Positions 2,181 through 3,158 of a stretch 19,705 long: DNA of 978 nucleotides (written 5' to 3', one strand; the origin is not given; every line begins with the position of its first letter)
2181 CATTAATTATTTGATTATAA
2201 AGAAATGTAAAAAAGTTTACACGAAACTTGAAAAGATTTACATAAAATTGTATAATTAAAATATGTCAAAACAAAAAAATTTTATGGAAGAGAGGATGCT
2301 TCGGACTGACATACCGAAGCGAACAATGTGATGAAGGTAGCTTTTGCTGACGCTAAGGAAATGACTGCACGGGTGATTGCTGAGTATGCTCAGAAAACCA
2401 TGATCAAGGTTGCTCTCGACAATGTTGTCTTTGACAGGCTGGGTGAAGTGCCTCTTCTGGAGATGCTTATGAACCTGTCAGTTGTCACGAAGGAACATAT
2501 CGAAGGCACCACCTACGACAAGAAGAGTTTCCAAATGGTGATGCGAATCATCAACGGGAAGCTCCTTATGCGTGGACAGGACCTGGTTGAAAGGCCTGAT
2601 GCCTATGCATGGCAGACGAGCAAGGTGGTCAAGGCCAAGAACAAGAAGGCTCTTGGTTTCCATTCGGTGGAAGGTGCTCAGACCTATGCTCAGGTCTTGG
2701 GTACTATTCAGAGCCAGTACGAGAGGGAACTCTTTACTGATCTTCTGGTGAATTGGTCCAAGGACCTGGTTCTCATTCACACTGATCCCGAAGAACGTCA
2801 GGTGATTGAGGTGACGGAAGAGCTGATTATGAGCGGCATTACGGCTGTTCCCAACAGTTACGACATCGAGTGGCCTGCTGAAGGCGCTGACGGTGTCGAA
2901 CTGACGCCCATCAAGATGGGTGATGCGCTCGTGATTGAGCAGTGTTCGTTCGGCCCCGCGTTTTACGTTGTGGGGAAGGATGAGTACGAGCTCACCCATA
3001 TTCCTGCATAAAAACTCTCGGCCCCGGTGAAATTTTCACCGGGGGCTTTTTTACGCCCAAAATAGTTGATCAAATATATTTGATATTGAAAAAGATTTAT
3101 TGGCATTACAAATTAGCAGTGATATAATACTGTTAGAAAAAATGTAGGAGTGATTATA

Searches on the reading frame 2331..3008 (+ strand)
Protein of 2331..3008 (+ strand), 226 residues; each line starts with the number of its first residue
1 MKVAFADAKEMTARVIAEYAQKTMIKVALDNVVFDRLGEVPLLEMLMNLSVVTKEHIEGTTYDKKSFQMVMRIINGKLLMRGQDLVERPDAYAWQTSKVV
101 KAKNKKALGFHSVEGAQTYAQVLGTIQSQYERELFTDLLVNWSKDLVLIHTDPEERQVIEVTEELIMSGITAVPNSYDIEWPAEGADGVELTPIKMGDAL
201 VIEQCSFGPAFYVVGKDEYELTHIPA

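Call 7: search_protein_families(library=pfam, proteins=[window:2331-3008:+], max_evalue=0.01)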
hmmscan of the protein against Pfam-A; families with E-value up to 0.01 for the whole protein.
window:2331-3008:+ (226 aa): 0 families

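Call 8: search_protein_families(library=phrogs, proteins=[window:2331-3008:+], max_evalue=0.01)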
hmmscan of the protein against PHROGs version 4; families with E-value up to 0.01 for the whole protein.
window:2331-3008:+ (226 aa): 0 families

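Call 9: find_homologous_proteins(query=window:2331-3008:+)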
Query window:2331-3008:+ (226 aa): 86 proteins with E <= 0.001 among 248 candidates.
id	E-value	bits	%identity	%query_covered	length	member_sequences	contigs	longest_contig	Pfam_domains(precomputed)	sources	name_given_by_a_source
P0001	5.5e-144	495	100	100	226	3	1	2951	-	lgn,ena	-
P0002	3.9e-134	462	92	100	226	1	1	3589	-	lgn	-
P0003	3.3e-132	456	92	100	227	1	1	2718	-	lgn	-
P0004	3.8e-128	443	93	96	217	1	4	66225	-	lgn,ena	-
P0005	8.1e-123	425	83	100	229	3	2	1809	-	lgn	-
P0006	1.8e-122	424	83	99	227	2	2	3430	-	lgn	-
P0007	7.5e-119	413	82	99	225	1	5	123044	-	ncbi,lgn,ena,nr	ncbi:MAG: hypothetical protein J6C46_09070 [Clostridia bacterium]|nr:hypothetical protein [Clostridi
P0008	8.5e-119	412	84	100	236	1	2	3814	-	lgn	-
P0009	1.8e-116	405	81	100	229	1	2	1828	-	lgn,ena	-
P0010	4.5e-116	403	80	98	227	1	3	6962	-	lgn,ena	-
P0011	7.5e-116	403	83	98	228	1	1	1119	-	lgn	-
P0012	1.2e-115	402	82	100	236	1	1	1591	-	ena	-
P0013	1.5e-115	402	80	100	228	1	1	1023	-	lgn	-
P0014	3.9e-115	400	82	98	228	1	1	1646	-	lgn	-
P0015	4.3e-114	397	80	99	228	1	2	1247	-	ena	-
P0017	4.9e-114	397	80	100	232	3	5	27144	-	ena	-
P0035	1.7e-106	372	74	100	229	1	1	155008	-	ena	-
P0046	4.1e-101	355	72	100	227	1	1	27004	-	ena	-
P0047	4.5e-101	354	72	99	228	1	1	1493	-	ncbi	-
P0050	1.9e-100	352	71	100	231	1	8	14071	-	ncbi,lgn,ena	-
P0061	1.0e-92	327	64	99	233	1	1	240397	-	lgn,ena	-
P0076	5.2e-76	273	55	98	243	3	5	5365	-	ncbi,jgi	jgi:hypothetical protein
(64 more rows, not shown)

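Call 10: search_protein_families(library=ncbifam, proteins=[window:2331-3008:+], max_evalue=0.1)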
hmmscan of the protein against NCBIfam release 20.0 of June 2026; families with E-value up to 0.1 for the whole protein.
window:2331-3008:+ (226 aa): 0 families

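Call 11: search_protein_families(library=padloc, proteins=[window:2331-3008:+], max_evalue=0.1)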
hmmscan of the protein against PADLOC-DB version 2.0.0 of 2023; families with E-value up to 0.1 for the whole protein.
window:2331-3008:+ (226 aa): 1 family
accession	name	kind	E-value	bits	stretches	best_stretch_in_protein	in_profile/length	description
PDLC03624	REase_MTase_IIG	-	0.037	9.8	1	16-93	1052-1129/1271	Type IIG restriction enzyme-methyltransferase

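Call 13: find_encoding_contigs(protein=P0007, flank=6000, max_places=3)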
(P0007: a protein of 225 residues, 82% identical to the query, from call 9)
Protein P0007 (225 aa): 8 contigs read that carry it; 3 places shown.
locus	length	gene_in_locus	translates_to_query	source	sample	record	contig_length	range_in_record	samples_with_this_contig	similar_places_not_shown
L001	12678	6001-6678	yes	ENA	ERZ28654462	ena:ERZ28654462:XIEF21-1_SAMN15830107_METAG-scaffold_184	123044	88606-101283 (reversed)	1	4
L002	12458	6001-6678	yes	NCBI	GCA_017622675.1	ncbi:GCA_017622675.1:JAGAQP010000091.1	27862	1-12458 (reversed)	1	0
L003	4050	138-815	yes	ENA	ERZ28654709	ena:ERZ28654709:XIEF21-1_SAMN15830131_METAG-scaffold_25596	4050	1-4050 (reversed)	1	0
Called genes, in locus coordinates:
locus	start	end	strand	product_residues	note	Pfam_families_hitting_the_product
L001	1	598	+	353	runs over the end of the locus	PF02661:Fic, PF13412:HTH_24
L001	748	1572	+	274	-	-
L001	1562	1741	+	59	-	-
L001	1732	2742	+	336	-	-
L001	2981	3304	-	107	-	-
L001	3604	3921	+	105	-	-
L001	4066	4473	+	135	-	-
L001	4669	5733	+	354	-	PF00293:NUDIX, PF13302:Acetyltransf_3, PF13420:Acetyltransf_4 (weak)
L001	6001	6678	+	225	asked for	-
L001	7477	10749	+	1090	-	PF18470:Cas9_a (weak), PF13395:HNH_4, PF18541:RuvC_III, PF22702:Cas9_RuvC (weak)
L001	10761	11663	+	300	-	PF01867:Cas_Cas1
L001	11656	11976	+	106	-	PF09827:CRISPR_Cas2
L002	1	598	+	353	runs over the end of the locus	PF02661:Fic, PF13412:HTH_24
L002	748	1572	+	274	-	-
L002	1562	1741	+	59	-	-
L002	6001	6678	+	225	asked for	-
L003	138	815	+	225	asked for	-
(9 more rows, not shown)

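Call 14: find_encoding_contigs(protein=P0061, flank=6000, max_places=2)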
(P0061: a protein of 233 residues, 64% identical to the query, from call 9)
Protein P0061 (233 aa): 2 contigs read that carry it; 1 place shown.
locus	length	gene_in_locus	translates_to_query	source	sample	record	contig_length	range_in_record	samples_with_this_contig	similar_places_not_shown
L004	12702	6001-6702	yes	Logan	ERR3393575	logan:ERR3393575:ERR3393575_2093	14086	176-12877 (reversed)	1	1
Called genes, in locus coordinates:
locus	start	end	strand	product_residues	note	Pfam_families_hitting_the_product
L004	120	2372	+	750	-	PF14903:WG_beta_rep (faint)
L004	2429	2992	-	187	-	PF00578:AhpC-TSA, PF08534:Redoxin, PF00085:Thioredoxin (weak), PF13905:Thioredoxin_8 (weak)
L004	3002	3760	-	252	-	PF02683:DsbD_TM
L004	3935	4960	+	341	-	-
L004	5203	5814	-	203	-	PF02026:RyR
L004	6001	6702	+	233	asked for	-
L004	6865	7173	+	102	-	-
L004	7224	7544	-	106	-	-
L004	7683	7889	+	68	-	PF00403:HMA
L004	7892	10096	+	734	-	PF00403:HMA, PF00122:E1-E2_ATPase, PF08282:Hydrolase_3 (faint), PF00702:Hydrolase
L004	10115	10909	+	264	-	PF14397:ATPgrasp_ST (faint), PF02655:ATP-grasp_3, PF08443:RimK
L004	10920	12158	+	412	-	PF14691:Fer4_20, PF01946:Thi4 (weak), PF00070:Pyr_redox (weak), PF01266:DAO (weak), PF01494:FAD_binding_3, PF07992:Pyr_redox_2, PF13450:NAD_binding_8, PF13738:Pyr_redox_3, +7 more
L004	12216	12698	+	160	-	-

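Call 15: find_encoding_contigs(protein=P0035, flank=6000, max_places=2)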
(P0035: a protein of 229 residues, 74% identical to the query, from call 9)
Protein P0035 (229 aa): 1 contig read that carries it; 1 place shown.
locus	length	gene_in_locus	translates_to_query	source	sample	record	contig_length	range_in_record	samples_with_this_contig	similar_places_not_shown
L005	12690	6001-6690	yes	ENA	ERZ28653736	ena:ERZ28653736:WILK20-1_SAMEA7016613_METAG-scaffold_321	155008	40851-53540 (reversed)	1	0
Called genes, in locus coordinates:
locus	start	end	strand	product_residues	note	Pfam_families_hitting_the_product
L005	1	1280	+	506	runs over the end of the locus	PF02534:T4SS-DNA_transf, PF10412:TrwB_AAD_bind, PF12696:TraG-D_C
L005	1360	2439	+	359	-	PF00149:Metallophos, PF12850:Metallophos_2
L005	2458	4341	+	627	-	PF13175:AAA_15, PF13476:AAA_23, PF13514:AAA_27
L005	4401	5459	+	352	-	PF03462:PCRF, PF00472:RF-1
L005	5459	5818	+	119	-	PF00462:Glutaredoxin (faint), PF03960:ArsC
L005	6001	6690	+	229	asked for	-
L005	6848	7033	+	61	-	-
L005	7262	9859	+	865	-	PF02861:Clp_N, PF23569:NBD_SMAX1 (weak), PF00004:AAA, PF17871:AAA_lid_9, PF00004:AAA, PF07724:AAA_2, PF07728:AAA_5, PF10431:ClpB_D2-small, +12 more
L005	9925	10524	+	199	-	-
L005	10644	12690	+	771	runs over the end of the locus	PF00580:UvrD-helicase, PF01443:Viral_helicase1 (faint), PF13086:AAA_11 (weak), PF13245:AAA_19, PF13604:AAA_30 (faint), PF13361:UvrD_C, PF13538:UvrD_C_2, PF21196:PcrA_UvrD_tudor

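Call 20: search_solved_structures(query=A1, max_evalue=10)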
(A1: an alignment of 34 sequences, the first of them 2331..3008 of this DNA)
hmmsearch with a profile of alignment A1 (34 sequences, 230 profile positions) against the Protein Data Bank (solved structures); distinct sequences matched with E-value up to 10: 1.
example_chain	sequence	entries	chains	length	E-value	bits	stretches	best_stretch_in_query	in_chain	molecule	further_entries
2k85_A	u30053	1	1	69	0.86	11.9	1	83-146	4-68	Glucocorticoid receptor DNA-binding factor 1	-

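Call 26: find_related_loci(query=A1, collection=genome_contigs, flank=6000)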
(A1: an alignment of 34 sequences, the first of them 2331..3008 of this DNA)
Query A1 (226 aa) in genome_contigs; peptide patterns used: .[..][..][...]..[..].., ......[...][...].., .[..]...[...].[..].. (x = any residue, [..] = any of these).
38 stretches matched a pattern; 8 encode a relative of the query (tblastn E <= 1e-3); 8 distinct loci.
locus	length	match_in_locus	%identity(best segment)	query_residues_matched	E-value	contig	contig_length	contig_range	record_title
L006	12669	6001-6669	79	2-223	8e-120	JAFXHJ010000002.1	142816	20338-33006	MAG: Clostridia bacterium isolate RGIG6416 Sheep_Rectum-5__c37834, whole genome shotgun sequence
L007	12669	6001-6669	82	2-223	2e-115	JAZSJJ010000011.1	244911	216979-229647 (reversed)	MAG: Clostridia bacterium isolate T1900044565_TS20190031.MAGScoT_cleanbin_000015 SGB_399_k141_192722, whole genome shotg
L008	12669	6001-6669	81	2-223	5e-115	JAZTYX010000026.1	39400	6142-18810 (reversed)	MAG: Clostridia bacterium isolate T1900045325_YK20190014.MAGScoT_cleanbin_000017 SGB_6434_k141_1463562, whole genome sho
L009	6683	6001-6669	81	2-223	5e-115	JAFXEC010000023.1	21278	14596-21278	MAG: Clostridia bacterium isolate RGIG6332 Sheep_Rectum-3__c339119, whole genome shotgun sequence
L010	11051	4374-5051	77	3-226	3e-109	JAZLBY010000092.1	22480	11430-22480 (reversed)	MAG: Candidatus Scatovivens sp. isolate T1900045055_TC20190048.MAGScoT_cleanbin_000020 SGB_4547_k141_1354920, whole geno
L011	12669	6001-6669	64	3-223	1e-94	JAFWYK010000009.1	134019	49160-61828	MAG: Clostridia bacterium isolate RGIG6184 Sheep_Rectum-1__c694990, whole genome shotgun sequence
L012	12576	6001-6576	38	25-223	1e-40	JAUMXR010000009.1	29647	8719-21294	MAG: Candidatus Saccharibacteria bacterium isolate S16M_St_32 NODE_261_length_29647_cov_7.125811, whole genome shotgun s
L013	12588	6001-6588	34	22-223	3e-33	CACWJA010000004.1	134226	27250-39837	uncultured bacterium isolate RUG10634 genome assembly, contig: RUG10634_asm_4, whole genome shotgun sequence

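Call 27: find_related_loci(query=A1, collection=viral_contigs, flank=6000)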
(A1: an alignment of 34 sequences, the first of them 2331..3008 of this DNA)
Query A1 (226 aa) in viral_contigs; peptide patterns used: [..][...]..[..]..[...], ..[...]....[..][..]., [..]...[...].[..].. (x = any residue, [..] = any of these).
181 stretches matched a pattern, but none encodes a relative of the query by tblastn (E <= 1e-3).

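Call 29: predict_structure(alignment_id=A1)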
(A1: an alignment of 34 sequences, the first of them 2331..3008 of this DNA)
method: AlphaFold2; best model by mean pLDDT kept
length: 226 residues; sequences in the alignment: 34
mean_pLDDT: 87.8   pTM: 0.75
mean pLDDT of the five models: 87.8, 86.3, 85.3, 85.1, 81.9
residues with pLDDT >= 90: 141; 70-90: 60; 50-70: 25; < 50: 0
segments of 3 or more residues with pLDDT < 50: none
pLDDT, mean of each block of 10 residues (from residue 1): 94 96 95 69 66 57 77 91 83 84 91 95 95 92 86 95 94 94 90 96 95 94 94
secondary structure, 60 per line:
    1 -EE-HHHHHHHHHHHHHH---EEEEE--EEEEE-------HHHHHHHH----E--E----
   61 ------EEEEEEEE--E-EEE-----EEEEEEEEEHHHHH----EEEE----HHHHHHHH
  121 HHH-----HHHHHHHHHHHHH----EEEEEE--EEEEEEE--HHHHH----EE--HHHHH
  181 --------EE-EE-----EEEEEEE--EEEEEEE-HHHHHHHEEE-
elements in order: H5-18 E22-26 E29-33 H41-48 E67-74 E79-81 E87-95 H96-100 E105-108 H113-123 H129-141 E146-151 E154-160 H163-167 H176-180 E199-205 E208-214 H216-222 E223-225

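Call 32: search_protein_representatives(alignment_id=A1)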
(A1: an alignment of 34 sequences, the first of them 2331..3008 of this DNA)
Query: 34 sequences, 230 profile positions. Proteins with E-value up to 0.001 (for the whole library): 113; up to 1e-10: 77; up to 1e-30: 31. The best 113 are listed.
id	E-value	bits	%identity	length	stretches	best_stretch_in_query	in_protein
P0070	5.8e-109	378.9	-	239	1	2-227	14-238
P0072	1.5e-105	367.8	-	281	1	2-228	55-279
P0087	2.1e-65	236.5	-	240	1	4-227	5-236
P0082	2.0e-63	230.0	-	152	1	1-150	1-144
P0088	7.0e-58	211.8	-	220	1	9-227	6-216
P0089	6.3e-54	198.9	-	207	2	71-228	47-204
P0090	6.4e-54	198.8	-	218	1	8-227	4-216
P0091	1.8e-52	194.1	-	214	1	8-227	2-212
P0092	1.2e-46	175.0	-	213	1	16-227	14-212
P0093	1.5e-42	161.7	-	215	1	21-227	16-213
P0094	9.3e-41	155.8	-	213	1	21-227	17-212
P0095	4.4e-40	153.6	-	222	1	20-227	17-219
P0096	6.6e-40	153.0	-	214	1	5-227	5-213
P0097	1.2e-39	152.2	-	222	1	8-228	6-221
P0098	1.8e-37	145.0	-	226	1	5-228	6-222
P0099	3.0e-37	144.3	-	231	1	3-227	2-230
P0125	1.7e-23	99.3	-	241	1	8-227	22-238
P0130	8.7e-21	90.4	-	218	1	7-103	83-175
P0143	5.0e-17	78.1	-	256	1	3-227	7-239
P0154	2.4e-12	62.8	-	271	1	50-227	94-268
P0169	7.0e-09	51.5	-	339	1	53-227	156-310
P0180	5.4e-07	45.3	-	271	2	87-206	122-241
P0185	3.8e-05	39.3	-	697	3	159-225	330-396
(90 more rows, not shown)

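Call 34: search_protein_families(library=pfam, proteins=[P0185, P0169, P0087, P0099, P0125, P0143, P0154, P0180, P0130], max_evalue=0.01)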
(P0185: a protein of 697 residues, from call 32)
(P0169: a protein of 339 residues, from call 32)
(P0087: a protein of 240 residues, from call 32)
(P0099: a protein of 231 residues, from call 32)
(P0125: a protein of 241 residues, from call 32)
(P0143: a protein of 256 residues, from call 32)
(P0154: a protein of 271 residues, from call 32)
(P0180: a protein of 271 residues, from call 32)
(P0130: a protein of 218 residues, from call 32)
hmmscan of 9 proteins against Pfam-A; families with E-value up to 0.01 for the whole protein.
P0185 (697 aa): 5 families
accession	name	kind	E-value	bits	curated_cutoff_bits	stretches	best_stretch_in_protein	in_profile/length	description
PF02368.24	Big_2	-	6.7e-32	109.7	22.8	4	510-584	3-77/79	Bacterial Ig-like domain (group 2)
PF25084.1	LbH_EIF2B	-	1.3e-07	32.1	54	2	98-194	12-105/105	EIF2B subunit epsilon LbH domain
PF10430.15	Ig_Tie2_1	-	7.9e-05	23.4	25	0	321-388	12-77/95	Tie-2 Ig-like domain 1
PF22067.2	Cep192_D3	-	0.00039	20.9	27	0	494-539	27-73/99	Cep192 domain 3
PF00132.30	Hexapep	-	0.0049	16.9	27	0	150-182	2-34/36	Bacterial transferase hexapeptide (six repeats)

P0169 (339 aa): 0 families

P0087 (240 aa): 0 families

P0099 (231 aa): 0 families

P0125 (241 aa): 0 families

P0143 (256 aa): 0 families

P0154 (271 aa): 0 families

P0180 (271 aa): 0 families

P0130 (218 aa): 0 families

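Call 43: fold_search(model_id=the predicted structure, library=viral)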
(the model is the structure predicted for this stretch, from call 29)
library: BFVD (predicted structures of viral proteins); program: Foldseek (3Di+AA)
matches with E <= 10: 296; with E <= 0.001: 1
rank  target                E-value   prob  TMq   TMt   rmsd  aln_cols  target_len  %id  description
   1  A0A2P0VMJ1            4.4e-04  1.00  0.42  0.36   8.7       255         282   11  Putative glutaredoxin [Tetraselmis virus 1]
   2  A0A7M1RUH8            5.4e-02  0.12  0.19  0.16  17.4       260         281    8  Uncharacterized protein [uncultured phage cr272_1]
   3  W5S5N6                1.8e-01  0.13  0.21  0.20  13.7       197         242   11  Uncharacterized protein [Pithovirus sibericum]
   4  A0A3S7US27            2.0e-01  0.03  0.10  0.08  19.9       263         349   12  (no name in the UniProt tables at hand)
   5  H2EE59                2.3e-01  0.04  0.09  0.03  18.2       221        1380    9  Putative early transcription factor large subunit [Moumouvirus sp. 'Monve']
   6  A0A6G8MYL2            3.8e-01  0.10  0.21  0.24  14.7       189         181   15  Uncharacterized protein [Cedratvirus kamchatka]
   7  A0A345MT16            3.8e-01  0.08  0.18  0.18  13.7       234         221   10  Uncharacterized protein [crAssphage sp. isolate ctbg_1]
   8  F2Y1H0                3.8e-01  0.04  0.13  0.08  17.2       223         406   12  (no name in the UniProt tables at hand)
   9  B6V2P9                4.3e-01  0.02  0.10  0.05  21.9       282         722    9  Gp12.1 [Bacillus phage SP01]
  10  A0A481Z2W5            5.7e-01  0.08  0.20  0.06  15.6       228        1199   10  mRNA 5'-phosphatase [Pithovirus LCPAC101]
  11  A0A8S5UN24            6.0e-01  0.06  0.15  0.11  17.3       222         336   12  NTP-PPase-like protein [Siphoviridae sp. ctzr51]
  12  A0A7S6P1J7            6.3e-01  0.05  0.16  0.07  18.8       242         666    8  F5/8 type C domain-containing protein [Bathycoccus sp. RCC716 virus 1]
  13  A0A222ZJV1            6.7e-01  0.09  0.14  0.17  19.0       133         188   10  Uncharacterized protein [Arthrobacter phage Cheesy]
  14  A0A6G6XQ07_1          6.7e-01  0.06  0.19  0.08  15.3       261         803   11  (no name in the UniProt tables at hand)
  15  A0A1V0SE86            6.7e-01  0.02  0.08  0.05  17.6       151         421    8  Uncharacterized protein [Indivirus ILV1]
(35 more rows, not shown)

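Call 44: fold_search(model_id=the predicted structure, library=pdb)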
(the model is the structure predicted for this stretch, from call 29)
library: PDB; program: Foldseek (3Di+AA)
matches with E <= 10: 213; with E <= 0.001: 0
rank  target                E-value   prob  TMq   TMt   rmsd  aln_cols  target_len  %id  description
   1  5a5y_A                3.9e-01  0.09  0.23  0.25  15.5       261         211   10  Crystal structure of AtTTM3 in complex with tripolyphosphate and magnesium ion (form A) (released 2015-08-05)
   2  1q15_A                4.4e-01  0.03  0.12  0.07  16.1       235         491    8  Carbapenam Synthetase (released 2003-11-04)
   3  6ahv                  5.5e-01  0.01  0.11  0.09  21.5       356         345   10  Crystal structure of human RPP40 (released 2018-12-05)
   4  5fmg_L                6.1e-01  0.01  0.10  0.10  18.1       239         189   10  Structure and function based design of Plasmodium-selective proteasome inhibitors (released 2016-03-02)
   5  2nub                  6.5e-01  0.04  0.14  0.07  20.0       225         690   11  Structure of Aquifex aeolicus Argonuate (released 2007-02-06)
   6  5cz5_N                7.2e-01  0.03  0.12  0.13  16.5       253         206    8  Yeast 20S proteasome beta1-T1A mutant in complex with Carfilzomib (released 2016-03-23)
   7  5fgi_N                8.1e-01  0.03  0.12  0.12  16.3       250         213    9  Yeast 20S proteasome beta1-T1A beta2-T1A double mutant in complex with Carfilzomib (released 2016-03-23)
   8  9xqd_4                8.5e-01  0.01  0.10  0.08  22.2       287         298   10  The structure of outer peripheral region in the phage phiKZ baseplate complex (released 2026-02-11)
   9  8xjf                  1.0e+00  0.02  0.10  0.11  16.6       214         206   10  Crystal structure of Arabidopsis N-amino acetyltransferase 2 bound to HEPES, Acetyl CoA, GABA, and glycerol (released 2024-12-25)
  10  1q19_A                1.3e+00  0.02  0.12  0.07  16.5       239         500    9  Carbapenam Synthetase (released 2003-11-04)
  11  1q15_D                1.3e+00  0.02  0.12  0.07  15.9       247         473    8  Carbapenam Synthetase (released 2003-11-04)
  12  1g0u_2                1.3e+00  0.02  0.13  0.13  14.9       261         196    9  A GATED CHANNEL INTO THE PROTEASOME CORE PARTICLE (released 2000-11-06)
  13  1gpp                  1.3e+00  0.02  0.13  0.13  17.4       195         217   10  Crystal structure of the S.cerevisiae Homing Endonuclease PI-SceI Domain I (released 2002-09-19)
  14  3c1n_B                1.5e+00  0.04  0.18  0.11  13.8       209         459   14  Crystal Structure of Allosteric Inhibition Threonine-sensitive Aspartokinase from Methanococcus jannaschii with L-thre (released 2008-03-25)
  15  4ilm_A                1.5e+00  0.02  0.11  0.10  16.8       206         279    8  CRISPR RNA Processing endoribonuclease (released 2013-03-20)
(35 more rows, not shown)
